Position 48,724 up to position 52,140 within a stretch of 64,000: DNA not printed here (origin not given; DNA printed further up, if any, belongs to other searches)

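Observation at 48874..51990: Giant ORFan made of two tandem ~500-aa modules, each with its own HExxH: candidate double zincin effector/toxin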

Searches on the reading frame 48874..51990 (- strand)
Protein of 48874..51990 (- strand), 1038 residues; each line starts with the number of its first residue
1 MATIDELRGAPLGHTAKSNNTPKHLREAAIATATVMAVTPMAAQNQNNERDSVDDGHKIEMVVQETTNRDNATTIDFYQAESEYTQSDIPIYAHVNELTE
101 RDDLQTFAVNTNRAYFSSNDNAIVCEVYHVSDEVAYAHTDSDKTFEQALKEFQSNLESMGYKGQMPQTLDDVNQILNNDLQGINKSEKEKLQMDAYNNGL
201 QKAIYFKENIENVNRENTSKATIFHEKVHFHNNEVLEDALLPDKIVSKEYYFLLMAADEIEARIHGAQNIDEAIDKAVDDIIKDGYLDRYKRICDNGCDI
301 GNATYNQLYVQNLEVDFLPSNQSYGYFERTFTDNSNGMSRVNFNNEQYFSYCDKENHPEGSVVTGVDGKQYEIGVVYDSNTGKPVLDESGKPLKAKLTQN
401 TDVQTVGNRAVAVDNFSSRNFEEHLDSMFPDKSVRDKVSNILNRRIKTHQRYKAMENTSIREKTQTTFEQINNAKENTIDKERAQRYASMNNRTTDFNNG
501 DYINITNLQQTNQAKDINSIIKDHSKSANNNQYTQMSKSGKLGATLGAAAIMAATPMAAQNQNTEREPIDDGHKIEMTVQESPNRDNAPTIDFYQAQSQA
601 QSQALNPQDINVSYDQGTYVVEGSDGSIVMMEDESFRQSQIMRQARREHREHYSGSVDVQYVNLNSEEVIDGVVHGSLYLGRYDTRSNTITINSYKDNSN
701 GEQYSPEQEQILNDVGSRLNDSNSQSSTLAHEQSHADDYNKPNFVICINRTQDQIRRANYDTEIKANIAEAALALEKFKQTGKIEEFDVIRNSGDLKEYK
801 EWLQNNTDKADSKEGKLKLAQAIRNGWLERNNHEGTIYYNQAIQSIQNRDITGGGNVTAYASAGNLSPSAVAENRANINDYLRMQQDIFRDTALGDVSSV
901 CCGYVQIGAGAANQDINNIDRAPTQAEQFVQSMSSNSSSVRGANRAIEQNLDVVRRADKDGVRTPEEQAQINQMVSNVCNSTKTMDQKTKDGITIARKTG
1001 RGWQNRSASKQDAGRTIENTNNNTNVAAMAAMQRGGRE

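Call 3: search_protein_families(library=pfam, proteins=[window:48874-51990:-], max_evalue=1)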
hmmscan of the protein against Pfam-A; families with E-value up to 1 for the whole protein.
window:48874-51990:- (1038 aa): 3 families
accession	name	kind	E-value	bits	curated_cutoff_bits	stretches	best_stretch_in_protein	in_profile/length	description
PF01596.23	Methyltransf_3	-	0.029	14.1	22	1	752-804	86-138/204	O-methyltransferase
PF11021.13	DUF2613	-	0.18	12.3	22.1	0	542-564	12-34/55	Protein of unknown function (DUF2613)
PF13670.12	PepSY_2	-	0.98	9.9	24.3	0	134-162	14-44/83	Peptidase propeptide and YPEB domain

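Call 5: find_homologous_proteins(query=window:48877-51990:-, max_evalue=0.01)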
Query window:48877-51990:- (1038 aa): 2 proteins with E <= 0.01 among 8000 candidates.
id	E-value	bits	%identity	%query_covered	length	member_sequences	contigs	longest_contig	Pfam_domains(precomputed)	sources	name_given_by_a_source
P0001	0.0e+0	2299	100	100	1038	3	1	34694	-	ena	-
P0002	1.2e-170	588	43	50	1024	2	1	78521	-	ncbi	-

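Call 7: find_encoding_contigs(protein=P0002, flank=10000)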
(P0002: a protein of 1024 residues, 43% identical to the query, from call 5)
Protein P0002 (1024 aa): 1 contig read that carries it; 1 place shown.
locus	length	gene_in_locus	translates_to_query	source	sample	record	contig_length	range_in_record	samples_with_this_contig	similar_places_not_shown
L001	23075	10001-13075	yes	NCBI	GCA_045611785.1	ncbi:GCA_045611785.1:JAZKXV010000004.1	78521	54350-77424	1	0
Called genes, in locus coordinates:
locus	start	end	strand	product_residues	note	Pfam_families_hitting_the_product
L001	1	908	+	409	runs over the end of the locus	PF01551:Peptidase_M23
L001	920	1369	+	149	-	PF04519:Bactofilin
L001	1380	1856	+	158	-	PF01668:SmpB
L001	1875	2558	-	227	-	PF05307:Bundlin, PF08805:PilS (weak)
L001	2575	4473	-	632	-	PF00912:Transgly, PF00905:Transpeptidase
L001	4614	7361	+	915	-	PF02739:5_3_exonuc_N, PF01367:5_3_exonuc, PF01612:DNA_pol_A_exo1, PF00476:DNA_pol_A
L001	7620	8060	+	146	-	PF02590:SPOUT_MTase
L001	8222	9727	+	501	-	-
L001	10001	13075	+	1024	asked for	-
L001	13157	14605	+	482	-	PF13231:PMT_2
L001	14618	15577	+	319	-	PF00535:Glycos_transf_2, PF10111:Glyco_tranf_2_2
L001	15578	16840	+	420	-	PF04794:YdjC, PF04138:GtrA_DPMS_TM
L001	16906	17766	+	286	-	PF13344:Hydrolase_6 (weak), PF13242:Hydrolase_like (weak)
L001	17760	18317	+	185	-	-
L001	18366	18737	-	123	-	-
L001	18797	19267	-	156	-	-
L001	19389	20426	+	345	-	PF00892:EamA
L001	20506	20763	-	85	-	-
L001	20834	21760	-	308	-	PF00248:Aldo_ket_red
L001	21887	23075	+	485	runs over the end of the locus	PF13598:DUF4139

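Call 8: list_cluster_members(proteins=[P0001, P0002])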
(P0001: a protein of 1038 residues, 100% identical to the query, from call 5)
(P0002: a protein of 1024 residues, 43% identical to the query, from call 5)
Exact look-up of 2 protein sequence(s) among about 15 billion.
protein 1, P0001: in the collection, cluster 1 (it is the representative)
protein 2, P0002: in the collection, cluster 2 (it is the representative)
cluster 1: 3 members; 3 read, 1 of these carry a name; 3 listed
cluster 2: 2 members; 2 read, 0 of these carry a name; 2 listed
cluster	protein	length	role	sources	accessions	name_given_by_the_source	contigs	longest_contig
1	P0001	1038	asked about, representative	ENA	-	-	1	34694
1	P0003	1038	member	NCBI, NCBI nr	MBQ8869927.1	MAG: hypothetical protein IJ019_00950 [Alphaproteobacteria bacterium] | hypothetical protein [Alphaproteobacteria bacterium]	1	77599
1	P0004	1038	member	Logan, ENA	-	-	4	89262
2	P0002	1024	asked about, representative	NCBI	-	-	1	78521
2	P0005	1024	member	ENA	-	-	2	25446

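Call 17: search_protein_families(library=ncbifam, proteins=[window:48877-51990:-], max_evalue=1)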
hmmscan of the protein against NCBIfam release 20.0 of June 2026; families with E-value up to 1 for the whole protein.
window:48877-51990:- (1038 aa): 0 families

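Call 77: search_protein_families(library=phrogs, proteins=[window:48877-51990:-], max_evalue=0.1)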
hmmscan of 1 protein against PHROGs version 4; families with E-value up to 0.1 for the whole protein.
window:48877-51990:- (1038 aa): 0 families

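Call 78: search_protein_families(library=padloc, proteins=[window:48877-51990:-], max_evalue=0.1)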
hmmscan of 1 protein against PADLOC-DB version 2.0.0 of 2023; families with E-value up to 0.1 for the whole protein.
window:48877-51990:- (1038 aa): 1 family
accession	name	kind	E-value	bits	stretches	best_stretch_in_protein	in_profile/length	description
PDLC04378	PDC-M05B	-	0.0032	15.7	0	504-561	15-72/153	-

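Call 91: search_protein_families(library=pfam, proteins=[L001:8222-9727:+], max_evalue=0.001)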
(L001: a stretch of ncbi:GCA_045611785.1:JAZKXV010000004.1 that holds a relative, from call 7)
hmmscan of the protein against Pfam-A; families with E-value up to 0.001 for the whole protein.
L001:8222-9727:+ (501 aa): 0 families
